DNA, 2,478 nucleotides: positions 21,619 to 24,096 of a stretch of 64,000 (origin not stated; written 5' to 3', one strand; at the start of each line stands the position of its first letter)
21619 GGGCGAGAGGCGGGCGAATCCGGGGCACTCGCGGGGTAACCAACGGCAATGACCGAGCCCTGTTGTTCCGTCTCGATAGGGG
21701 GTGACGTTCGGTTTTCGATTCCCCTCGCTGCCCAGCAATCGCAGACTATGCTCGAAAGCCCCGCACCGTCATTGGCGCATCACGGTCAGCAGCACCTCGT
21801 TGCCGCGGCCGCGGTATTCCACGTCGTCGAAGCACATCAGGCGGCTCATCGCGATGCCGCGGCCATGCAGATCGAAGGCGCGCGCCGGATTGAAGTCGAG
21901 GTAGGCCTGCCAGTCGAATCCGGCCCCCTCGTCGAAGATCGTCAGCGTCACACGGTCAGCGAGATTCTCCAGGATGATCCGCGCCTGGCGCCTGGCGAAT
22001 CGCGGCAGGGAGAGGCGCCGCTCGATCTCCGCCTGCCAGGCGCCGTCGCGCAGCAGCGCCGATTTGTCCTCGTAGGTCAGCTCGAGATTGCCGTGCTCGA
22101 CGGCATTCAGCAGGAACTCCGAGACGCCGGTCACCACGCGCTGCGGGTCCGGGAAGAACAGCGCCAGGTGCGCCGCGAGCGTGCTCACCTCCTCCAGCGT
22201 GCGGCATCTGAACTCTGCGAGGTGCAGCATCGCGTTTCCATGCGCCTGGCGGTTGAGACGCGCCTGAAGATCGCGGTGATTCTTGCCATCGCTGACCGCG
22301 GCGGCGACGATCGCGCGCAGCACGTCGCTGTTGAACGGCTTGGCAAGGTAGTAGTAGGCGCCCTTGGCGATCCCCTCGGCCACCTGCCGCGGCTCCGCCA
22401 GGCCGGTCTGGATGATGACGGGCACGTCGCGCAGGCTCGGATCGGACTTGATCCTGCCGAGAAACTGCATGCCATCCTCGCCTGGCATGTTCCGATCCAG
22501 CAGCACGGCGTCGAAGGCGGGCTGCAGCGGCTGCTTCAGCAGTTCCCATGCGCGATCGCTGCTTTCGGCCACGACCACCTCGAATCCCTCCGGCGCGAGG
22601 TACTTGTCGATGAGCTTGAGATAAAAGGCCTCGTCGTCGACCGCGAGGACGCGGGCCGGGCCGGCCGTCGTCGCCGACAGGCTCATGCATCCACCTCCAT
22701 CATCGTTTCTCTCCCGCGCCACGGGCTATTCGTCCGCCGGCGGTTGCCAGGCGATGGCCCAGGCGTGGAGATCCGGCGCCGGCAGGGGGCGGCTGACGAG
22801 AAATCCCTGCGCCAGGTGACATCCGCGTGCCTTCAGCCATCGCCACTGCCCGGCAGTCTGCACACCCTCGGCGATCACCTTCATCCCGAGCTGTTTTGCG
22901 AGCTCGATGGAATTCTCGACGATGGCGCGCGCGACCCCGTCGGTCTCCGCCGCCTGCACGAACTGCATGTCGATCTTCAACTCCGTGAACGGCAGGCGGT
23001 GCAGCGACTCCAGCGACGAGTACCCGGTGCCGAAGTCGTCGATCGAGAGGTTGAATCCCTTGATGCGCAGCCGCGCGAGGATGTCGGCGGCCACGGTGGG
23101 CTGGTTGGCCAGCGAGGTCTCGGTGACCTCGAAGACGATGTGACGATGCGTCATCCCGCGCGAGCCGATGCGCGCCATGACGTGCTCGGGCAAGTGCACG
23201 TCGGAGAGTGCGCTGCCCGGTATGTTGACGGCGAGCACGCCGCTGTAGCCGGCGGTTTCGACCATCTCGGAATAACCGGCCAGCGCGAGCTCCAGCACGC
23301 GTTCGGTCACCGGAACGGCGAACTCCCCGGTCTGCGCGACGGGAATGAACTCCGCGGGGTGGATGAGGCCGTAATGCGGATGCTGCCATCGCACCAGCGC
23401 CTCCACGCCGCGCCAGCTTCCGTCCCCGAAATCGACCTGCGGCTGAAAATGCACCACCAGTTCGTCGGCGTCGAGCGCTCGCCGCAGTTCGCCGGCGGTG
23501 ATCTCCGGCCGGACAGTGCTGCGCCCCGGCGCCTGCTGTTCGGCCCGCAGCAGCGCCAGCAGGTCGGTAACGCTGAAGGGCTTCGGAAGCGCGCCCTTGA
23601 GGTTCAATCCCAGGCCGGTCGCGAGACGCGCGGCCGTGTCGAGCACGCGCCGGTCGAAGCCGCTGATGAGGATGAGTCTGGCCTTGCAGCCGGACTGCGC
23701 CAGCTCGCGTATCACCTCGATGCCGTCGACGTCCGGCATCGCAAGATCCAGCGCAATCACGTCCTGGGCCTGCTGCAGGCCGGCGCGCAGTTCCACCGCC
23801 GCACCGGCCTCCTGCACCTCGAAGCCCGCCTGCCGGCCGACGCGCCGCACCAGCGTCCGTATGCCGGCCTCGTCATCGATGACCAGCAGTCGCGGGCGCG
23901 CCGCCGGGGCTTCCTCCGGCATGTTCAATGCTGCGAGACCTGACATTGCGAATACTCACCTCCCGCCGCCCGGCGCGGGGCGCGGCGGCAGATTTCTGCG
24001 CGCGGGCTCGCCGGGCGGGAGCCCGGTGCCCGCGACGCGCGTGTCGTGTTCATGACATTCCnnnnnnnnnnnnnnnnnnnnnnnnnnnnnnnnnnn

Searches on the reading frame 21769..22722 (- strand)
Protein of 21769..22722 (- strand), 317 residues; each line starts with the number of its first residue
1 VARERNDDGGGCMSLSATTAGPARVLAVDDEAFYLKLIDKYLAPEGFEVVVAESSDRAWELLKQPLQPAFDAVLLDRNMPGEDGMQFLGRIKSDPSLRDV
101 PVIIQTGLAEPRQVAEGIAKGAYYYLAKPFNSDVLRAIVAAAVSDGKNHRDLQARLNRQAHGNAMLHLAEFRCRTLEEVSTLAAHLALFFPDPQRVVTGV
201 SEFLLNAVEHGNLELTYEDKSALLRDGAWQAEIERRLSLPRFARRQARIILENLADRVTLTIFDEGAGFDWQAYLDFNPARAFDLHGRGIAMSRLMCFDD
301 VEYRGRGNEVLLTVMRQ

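Call 59: search_protein_families(library=pfam, proteins=[window:21769-22722:-], max_evalue=0.0001)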
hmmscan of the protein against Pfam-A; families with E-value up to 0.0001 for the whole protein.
window:21769-22722:- (317 aa): 2 families
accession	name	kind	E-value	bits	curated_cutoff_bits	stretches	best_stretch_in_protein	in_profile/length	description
PF00072.30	Response_reg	-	7.5e-22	78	30.2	1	25-139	1-110/111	Response regulator receiver domain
PF13581.12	HATPase_c_2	-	1.4e-09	38.4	27.4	1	180-313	16-126/127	Histidine kinase-like ATPase domain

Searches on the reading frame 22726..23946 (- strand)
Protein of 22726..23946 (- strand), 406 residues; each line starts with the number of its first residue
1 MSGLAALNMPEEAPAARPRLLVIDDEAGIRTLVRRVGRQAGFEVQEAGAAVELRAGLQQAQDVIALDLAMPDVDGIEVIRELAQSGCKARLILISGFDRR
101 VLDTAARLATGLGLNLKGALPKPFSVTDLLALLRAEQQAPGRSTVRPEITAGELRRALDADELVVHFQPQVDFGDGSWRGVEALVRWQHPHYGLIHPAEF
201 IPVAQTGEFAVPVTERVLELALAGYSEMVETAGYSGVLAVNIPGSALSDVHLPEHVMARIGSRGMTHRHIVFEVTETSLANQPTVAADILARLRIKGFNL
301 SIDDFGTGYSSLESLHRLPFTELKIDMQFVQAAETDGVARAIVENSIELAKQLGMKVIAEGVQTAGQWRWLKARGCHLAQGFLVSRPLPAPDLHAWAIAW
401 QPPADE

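Call 59: search_protein_families(library=pfam, proteins=[window:22726-23946:-], max_evalue=0.0001)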
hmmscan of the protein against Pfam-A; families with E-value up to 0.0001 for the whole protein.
window:22726-23946:- (406 aa): 2 families
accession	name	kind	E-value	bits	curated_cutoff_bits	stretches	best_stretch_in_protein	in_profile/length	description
PF00563.25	EAL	-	8.6e-65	218.8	31.3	1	153-387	3-236/236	EAL domain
PF00072.30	Response_reg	-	8.8e-15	55.3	30.2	1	21-133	2-110/111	Response regulator receiver domain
